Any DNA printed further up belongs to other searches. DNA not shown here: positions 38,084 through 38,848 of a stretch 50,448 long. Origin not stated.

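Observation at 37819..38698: Unrecognisable two-gene membrane cassette as island cargo: candidate novel exclusion/abortive-infection or toxin-type module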

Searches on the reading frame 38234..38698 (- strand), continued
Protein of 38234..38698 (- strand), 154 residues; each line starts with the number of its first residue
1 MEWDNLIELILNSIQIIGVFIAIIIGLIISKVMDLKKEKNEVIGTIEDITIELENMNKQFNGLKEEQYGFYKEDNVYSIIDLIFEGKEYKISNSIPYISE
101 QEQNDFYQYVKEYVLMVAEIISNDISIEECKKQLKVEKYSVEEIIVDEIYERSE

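Call 53: search_dna_similar(query=window:38234-38698:-, collection=phages, mode=protein, max_evalue=0.01)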
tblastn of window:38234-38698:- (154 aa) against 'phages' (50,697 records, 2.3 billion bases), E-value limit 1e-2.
No match.

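Call 55: search_dna_similar(query=window:38234-38698:-, collection=plasmids, mode=protein, max_evalue=0.01)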
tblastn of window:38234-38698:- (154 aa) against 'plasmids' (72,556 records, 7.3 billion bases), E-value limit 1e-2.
No match.

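Call 62: search_solved_structures(query=A1, max_evalue=10)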
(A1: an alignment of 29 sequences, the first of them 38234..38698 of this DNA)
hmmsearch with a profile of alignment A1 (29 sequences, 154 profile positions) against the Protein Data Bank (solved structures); distinct sequences matched with E-value up to 10: 19.
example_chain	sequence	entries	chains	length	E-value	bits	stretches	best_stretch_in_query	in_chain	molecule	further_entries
6iyc_E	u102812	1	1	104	0.14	15.4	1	17-70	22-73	Amyloid-beta A4 protein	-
8x52_E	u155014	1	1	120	0.17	15.1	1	17-70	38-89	Amyloid-beta precursor protein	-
2lp1_A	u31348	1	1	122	0.28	14.4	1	17-69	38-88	C99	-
1nig_A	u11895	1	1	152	0.29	14.3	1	25-91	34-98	hypothetical protein TA1238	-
8x54_E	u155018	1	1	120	0.36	14.1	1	17-70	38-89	Amyloid-beta precursor protein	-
7zm5_A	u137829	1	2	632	0.47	13.7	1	5-58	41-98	Attachment glycoprotein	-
6mg1_A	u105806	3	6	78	0.48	13.6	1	31-64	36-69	CCAAT/enhancer-binding protein beta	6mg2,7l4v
6mg3_A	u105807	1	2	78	0.5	13.6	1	31-64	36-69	CCAAT/enhancer-binding protein beta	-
1h89_A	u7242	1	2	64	0.53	13.5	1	31-64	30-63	CAAT/ENHANCER BINDING PROTEIN BETA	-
2e42_A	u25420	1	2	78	0.82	12.9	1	31-64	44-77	CCAAT/enhancer-binding protein beta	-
8gu7_A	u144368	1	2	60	0.9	12.8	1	31-72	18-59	Beclin 1-associated autophagy-related key regulator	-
2e43_A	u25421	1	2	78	0.94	12.7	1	31-64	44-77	CCAAT/enhancer-binding protein beta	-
1hjb_A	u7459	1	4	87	0.99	12.6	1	31-64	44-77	CCAAT/ENHANCER BINDING PROTEIN BETA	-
5fii_A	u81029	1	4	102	1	12.5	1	29-73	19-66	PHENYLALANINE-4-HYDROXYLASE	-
1gtw_A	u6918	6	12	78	1.1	12.4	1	31-64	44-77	CAAT/ENHANCER BINDING PROTEIN BETA | CCAAT/ENHANCER BINDING PROTEIN BETA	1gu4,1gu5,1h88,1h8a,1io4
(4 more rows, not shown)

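Call 64: search_protein_families(library=ncbifam, proteins=[window:38234-38698:-, L001:7905-9002:+], max_evalue=1)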
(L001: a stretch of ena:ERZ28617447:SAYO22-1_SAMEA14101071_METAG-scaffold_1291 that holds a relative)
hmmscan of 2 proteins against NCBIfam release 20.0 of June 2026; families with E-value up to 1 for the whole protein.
window:38234-38698:- (154 aa): 1 family
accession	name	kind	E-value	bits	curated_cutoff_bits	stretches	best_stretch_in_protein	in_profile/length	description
TIGR01400.1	fliR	equivalog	0.0066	16.1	168.6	1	7-46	78-118/245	flagellar biosynthetic protein FliR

L001:7905-9002:+ (365 aa): 0 families

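Call 66: find_encoding_contigs(protein=P0114, flank=6000, max_places=3)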
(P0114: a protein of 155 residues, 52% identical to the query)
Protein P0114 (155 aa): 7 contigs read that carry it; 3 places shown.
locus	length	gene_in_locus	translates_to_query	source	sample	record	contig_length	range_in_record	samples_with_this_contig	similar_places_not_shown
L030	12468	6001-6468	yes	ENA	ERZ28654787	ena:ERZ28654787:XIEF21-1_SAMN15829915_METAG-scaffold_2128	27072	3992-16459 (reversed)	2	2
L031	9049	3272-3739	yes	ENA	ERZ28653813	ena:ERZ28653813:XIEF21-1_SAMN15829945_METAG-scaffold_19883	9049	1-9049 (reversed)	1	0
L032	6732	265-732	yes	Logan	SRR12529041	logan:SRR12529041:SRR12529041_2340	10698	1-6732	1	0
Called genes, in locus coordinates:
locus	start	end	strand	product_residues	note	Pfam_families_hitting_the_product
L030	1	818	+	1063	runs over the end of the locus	-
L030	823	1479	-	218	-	PF00535:Glycos_transf_2, PF13641:Glyco_tranf_2_3 (weak)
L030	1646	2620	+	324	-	PF00534:Glycos_transf_1, PF13692:Glyco_trans_1_4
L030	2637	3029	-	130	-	PF17761:DUF1016_N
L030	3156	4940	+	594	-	-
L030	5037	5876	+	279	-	PF04383:KilA-N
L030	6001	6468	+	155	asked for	-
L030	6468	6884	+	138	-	-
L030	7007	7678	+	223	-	PF02397:Bac_transf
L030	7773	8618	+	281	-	PF00535:Glycos_transf_2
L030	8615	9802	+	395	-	PF13439:Glyco_transf_4, PF20706:GT4-conflict, PF00534:Glycos_transf_1, PF13692:Glyco_trans_1_4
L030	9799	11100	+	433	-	-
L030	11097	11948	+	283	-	PF00535:Glycos_transf_2, PF13641:Glyco_tranf_2_3 (weak)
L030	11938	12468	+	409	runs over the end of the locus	PF04464:Glyphos_transf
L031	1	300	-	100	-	?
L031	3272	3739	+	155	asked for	-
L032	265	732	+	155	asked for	-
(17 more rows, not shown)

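Call 67: find_encoding_contigs(protein=P0054, flank=6000, max_places=3)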
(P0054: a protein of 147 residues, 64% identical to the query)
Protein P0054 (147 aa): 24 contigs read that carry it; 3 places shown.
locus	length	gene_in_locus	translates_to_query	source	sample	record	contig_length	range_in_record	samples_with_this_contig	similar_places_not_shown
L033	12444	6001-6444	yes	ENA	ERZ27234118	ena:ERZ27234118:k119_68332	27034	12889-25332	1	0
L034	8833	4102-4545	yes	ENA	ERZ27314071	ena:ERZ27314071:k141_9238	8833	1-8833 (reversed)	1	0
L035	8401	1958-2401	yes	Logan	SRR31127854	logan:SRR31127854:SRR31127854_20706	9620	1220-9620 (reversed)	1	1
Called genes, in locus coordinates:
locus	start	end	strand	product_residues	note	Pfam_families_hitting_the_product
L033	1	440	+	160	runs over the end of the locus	PF04542:Sigma70_r2, PF08281:Sigma70_r4_2, PF04545:Sigma70_r4 (weak)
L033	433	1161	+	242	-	PF23750:RsgI_M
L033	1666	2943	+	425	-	PF00709:Adenylsucc_synt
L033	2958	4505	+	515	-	PF00117:GATase, PF07722:Peptidase_C26, PF02540:NAD_synthase (faint), PF03054:tRNA_Me_trans (faint), PF00958:GMP_synt_C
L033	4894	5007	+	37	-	-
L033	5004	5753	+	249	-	-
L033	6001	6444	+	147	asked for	-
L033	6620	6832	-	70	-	-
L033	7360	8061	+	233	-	PF00078:RVT_1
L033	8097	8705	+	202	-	PF00078:RVT_1, PF08388:GIIM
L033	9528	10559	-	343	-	PF13495:Phage_int_SAM_4 (weak), PF02899:Phage_int_SAM_1, PF00589:Phage_integrase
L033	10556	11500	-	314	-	PF00589:Phage_integrase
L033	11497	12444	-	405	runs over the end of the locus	PF00589:Phage_integrase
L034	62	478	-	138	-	PF00665:rve, PF13683:rve_3, PF13333:rve_2 (faint)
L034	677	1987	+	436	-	PF01609:DDE_Tnp_1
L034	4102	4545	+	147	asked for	-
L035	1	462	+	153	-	?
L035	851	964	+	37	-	-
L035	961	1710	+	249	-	-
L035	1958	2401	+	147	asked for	-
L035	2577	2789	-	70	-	-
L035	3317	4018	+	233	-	PF00078:RVT_1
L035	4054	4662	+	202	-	PF00078:RVT_1, PF08388:GIIM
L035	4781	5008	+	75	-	-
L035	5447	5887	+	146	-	PF02195:ParB_N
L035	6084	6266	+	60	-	-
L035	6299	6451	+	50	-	-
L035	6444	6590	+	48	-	-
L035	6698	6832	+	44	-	PF10609:ParA (weak), PF13614:AAA_31, PF01656:CbiA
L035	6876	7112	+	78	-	-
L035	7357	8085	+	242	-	PF12724:Flavodoxin_5, PF12838:Fer4_7 (faint), PF25160:LdpA_Fe-S-bd (faint), PF13183:Fer4_8 (faint), PF00037:Fer4 (faint), PF12837:Fer4_6 (faint), PF13187:Fer4_9 (weak), PF14697:Fer4_21 (weak)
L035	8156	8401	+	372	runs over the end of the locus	PF03600:CitMHS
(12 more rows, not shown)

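Call 68: find_encoding_contigs(protein=P0044, flank=6000, max_places=3)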
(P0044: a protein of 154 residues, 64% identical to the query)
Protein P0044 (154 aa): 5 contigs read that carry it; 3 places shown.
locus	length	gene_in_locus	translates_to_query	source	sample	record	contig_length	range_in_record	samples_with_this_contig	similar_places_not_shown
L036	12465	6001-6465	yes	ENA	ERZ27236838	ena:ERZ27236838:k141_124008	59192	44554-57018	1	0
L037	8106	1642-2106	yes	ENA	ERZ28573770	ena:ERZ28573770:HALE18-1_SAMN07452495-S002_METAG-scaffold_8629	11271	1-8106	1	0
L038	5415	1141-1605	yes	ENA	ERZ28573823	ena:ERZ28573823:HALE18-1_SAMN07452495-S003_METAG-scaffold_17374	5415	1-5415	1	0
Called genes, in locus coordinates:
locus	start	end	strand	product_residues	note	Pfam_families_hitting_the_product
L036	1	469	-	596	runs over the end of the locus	PF13476:AAA_23 (weak)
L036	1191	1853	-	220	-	PF07508:Recombinase, PF13408:Zn_ribbon_recom (weak)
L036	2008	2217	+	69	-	PF13443:HTH_26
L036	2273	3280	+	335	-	PF13651:EcoRI_methylase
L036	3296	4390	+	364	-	PF00145:DNA_methylase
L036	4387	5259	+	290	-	-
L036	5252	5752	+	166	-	-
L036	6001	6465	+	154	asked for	-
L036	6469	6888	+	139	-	-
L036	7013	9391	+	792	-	PF03235:GmrSD_N, PF07510:GmrSD_C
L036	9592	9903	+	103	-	-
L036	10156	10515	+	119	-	PF20369:DUF6664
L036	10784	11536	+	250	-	-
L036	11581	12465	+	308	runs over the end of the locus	-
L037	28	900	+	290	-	-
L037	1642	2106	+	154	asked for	-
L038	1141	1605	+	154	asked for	-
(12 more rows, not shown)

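Call 77: search_protein_families(library=padloc, proteins=[L026:4730-6244:+, L030:3156-4940:+, L036:4387-5259:+, L036:5252-5752:+, L033:5004-5753:+], max_evalue=0.01)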
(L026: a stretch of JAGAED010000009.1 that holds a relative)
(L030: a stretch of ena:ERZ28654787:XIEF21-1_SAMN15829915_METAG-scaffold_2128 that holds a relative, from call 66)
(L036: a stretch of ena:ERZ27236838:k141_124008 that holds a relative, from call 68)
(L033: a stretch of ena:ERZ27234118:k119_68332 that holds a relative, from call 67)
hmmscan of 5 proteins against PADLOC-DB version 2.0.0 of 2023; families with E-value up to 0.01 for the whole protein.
L026:4730-6244:+ (504 aa): 25 families
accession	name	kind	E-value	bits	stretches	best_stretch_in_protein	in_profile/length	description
PDLC03179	Specificity_I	-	5.3e-09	33.5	1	213-328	444-559/589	Type I specificity subunit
PDLC03086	Specificity_I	-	9.3e-08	29.4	1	212-316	56-161/458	Type I specificity subunit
PDLC03169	Specificity_I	-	1.1e-07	29.6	1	197-320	256-378/461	Type I specificity subunit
PDLC03154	Specificity_I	-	2e-07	28.9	1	200-315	36-150/406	Type I specificity subunit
PDLC03178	Specificity_I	-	2.2e-06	25.3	1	185-315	24-159/411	Type I specificity subunit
PDLC03072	Specificity_I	-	3.5e-06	24.3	1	220-331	293-407/448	Type I specificity subunit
PDLC03089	Specificity_I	-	3.7e-06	24.3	1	194-316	38-156/446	Type I specificity subunit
PDLC03168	Specificity_I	-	4.6e-06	24.3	1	211-318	50-155/459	Type I specificity subunit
PDLC04137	mad5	-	7.3e-06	23.4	1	223-363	59-199/392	mads_5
PDLC03090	Specificity_I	-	9.5e-06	23.1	1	198-314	54-168/434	Type I specificity subunit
PDLC03084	Specificity_I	-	9.7e-06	23.1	1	166-316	200-348/392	Type I specificity subunit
PDLC03098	Specificity_I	-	1.2e-05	22.9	1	219-316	85-181/443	Type I specificity subunit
PDLC03124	Specificity_I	-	1.6e-05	23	1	213-315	67-171/413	Type I specificity subunit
PDLC03101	Specificity_I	-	2.5e-05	22.1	1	215-313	57-154/411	Type I specificity subunit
PDLC03185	Specificity_I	-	2.6e-05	21.7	1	220-314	271-367/408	Type I specificity subunit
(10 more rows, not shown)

L030:3156-4940:+ (594 aa): 0 families

L036:4387-5259:+ (290 aa): 0 families

L036:5252-5752:+ (166 aa): 0 families

L033:5004-5753:+ (249 aa): 0 families

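Call 95: find_encoding_contigs(protein=P0082, flank=6000, max_places=3)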
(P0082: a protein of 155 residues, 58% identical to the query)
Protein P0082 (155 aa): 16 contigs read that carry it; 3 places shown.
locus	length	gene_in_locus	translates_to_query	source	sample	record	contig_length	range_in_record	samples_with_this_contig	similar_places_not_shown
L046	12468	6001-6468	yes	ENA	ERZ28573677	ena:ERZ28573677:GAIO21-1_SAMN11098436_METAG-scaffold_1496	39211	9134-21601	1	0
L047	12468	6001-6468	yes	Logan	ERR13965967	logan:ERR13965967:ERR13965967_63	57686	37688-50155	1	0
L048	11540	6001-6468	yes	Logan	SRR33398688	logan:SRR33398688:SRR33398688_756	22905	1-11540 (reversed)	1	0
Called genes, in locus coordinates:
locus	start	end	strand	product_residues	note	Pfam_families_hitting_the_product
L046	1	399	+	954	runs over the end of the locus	-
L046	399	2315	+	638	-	PF01555:N6_N4_Mtase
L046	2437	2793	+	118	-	PF12844:HTH_19 (weak), PF13560:HTH_31 (weak), PF01381:HTH_3, PF13413:HTH_25 (faint)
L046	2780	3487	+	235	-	PF06114:Peptidase_M78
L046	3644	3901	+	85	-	PF13395:HNH_4 (weak)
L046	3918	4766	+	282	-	PF18165:pP_pnuc_1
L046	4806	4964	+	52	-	PF14207:DpnD-PcfM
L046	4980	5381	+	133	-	-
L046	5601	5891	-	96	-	-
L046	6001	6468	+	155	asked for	-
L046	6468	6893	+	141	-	-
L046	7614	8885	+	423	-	PF02661:Fic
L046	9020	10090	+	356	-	PF02811:PHP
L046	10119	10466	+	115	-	-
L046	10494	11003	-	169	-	PF13302:Acetyltransf_3, PF13673:Acetyltransf_10, PF00583:Acetyltransf_1, PF13508:Acetyltransf_7, PF08445:FR47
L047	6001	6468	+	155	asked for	-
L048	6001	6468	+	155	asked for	-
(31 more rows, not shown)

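Call 96: find_encoding_contigs(protein=P0023, flank=6000, max_places=3)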
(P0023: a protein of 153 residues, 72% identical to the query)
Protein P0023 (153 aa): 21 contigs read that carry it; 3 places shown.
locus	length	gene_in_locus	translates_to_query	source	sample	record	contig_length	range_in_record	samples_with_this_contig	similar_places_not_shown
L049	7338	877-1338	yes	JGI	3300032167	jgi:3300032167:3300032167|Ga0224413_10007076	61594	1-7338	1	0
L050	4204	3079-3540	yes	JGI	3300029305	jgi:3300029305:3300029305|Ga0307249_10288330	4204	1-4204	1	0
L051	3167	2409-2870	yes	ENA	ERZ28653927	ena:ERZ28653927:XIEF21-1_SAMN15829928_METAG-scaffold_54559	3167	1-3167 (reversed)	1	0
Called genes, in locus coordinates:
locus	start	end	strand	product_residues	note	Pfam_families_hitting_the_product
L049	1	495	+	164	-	?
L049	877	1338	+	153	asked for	-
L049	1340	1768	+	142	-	-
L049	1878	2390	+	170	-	PF14657:Arm-DNA-bind_4 (weak), PF14659:Phage_int_SAM_3 (weak)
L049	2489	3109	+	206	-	PF00589:Phage_integrase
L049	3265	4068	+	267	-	PF23023:Anti-Pycsar_Apyc1, PF00753:Lactamase_B, PF12706:Lactamase_B_2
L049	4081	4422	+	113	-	-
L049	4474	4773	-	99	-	-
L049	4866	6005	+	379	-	PF00266:Aminotran_5, PF00155:Aminotran_1_2, PF01212:Beta_elim_lyase, PF01041:DegT_DnrJ_EryC1 (faint)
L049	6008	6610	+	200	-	PF13237:Fer4_10 (weak), PF12838:Fer4_7 (weak), PF13187:Fer4_9 (weak), PF13484:Fer4_16 (faint), PF25160:LdpA_Fe-S-bd (weak), PF00037:Fer4, PF12837:Fer4_6 (weak), PF13237:Fer4_10 (weak)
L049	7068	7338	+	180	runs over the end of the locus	PF13302:Acetyltransf_3, PF00583:Acetyltransf_1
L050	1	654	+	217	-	?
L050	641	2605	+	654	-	PF00294:PfkB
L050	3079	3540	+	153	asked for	-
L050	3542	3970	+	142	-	-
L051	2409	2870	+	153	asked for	-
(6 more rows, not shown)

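Call 98: fold_search(model_id=the predicted structure, library=viral)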
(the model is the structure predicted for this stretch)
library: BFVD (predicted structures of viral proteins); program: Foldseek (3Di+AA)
matches with E <= 10: 56; with E <= 0.001: 0
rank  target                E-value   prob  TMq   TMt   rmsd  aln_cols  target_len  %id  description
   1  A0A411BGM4            8.2e-01  0.12  0.18  0.26   9.2        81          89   17  (no name in the UniProt tables at hand)
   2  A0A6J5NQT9            2.2e+00  0.06  0.18  0.14  16.0        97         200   11  RpoE DNA-directed RNA polymerase specialized sigma subunit, sigma24 homolog [uncultured Caudovirales phage]
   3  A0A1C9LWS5            2.7e+00  0.04  0.17  0.20  12.3       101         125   21  (no name in the UniProt tables at hand)
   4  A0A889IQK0            2.9e+00  0.47  0.31  0.45   2.7        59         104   14  (no name in the UniProt tables at hand)
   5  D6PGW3                3.2e+00  0.06  0.17  0.31   8.4        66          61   17  (no name in the UniProt tables at hand)
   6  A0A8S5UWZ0            3.9e+00  0.05  0.19  0.20  11.2        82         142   10  RNA polymerase sigma factor SigS [Siphoviridae sp. ctDmR33]
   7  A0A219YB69            4.2e+00  0.06  0.16  0.36  11.1        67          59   10  Uncharacterized protein [Aeromonas phage 51]
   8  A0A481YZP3            4.2e+00  0.04  0.19  0.19  12.8        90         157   14  Uncharacterized protein [Marseillevirus LCMAC202]
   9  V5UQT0                4.2e+00  0.04  0.17  0.12  13.4        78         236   13  (no name in the UniProt tables at hand)
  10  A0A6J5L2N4            4.4e+00  0.15  0.32  0.22  11.1        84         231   11  Uncharacterized protein [uncultured Caudovirales phage]
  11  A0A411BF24            4.4e+00  0.12  0.28  0.41   9.2        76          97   20  Uncharacterized protein [Salmonella phage Seszw_1]
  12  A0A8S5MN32            4.4e+00  0.02  0.13  0.10  14.2        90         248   17  Uncharacterized protein [Siphoviridae sp. ctxc31]
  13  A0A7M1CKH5            4.7e+00  0.15  0.29  0.30   7.9        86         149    9  (no name in the UniProt tables at hand)
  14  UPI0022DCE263         5.0e+00  0.13  0.30  0.53   7.9        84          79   10  (no name look-up for this kind of identifier)
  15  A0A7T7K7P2            5.0e+00  0.12  0.17  0.07   5.2        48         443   17  (no name in the UniProt tables at hand)
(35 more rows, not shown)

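Call 100: find_related_loci(query=A1, collection=metagenome_contigs, flank=6000)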
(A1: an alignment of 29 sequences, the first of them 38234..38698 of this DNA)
Query A1 (154 aa) in metagenome_contigs; peptide patterns used: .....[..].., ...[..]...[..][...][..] (x = any residue, [..] = any of these).
600 stretches matched a pattern (row limit reached: there are more); 9 encode a relative of the query (tblastn E <= 1e-3); 9 distinct loci.
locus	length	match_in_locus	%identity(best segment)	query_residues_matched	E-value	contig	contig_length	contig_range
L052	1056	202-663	69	1-154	7e-57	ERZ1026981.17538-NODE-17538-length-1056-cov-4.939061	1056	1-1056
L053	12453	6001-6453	62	1-151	2e-47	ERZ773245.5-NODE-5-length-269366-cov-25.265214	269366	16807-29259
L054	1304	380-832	58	1-151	5e-45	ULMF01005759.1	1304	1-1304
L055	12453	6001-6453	60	1-151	5e-43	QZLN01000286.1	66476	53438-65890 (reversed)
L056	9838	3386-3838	58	1-151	5e-40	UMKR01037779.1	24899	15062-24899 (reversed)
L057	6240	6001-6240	83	2-81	1e-36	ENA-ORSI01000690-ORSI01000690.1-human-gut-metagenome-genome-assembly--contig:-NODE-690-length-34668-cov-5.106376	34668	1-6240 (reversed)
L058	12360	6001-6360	32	1-120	2e-7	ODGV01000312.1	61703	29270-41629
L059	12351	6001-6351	31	4-127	2e-6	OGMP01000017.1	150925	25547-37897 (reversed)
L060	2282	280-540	34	4-91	3e-6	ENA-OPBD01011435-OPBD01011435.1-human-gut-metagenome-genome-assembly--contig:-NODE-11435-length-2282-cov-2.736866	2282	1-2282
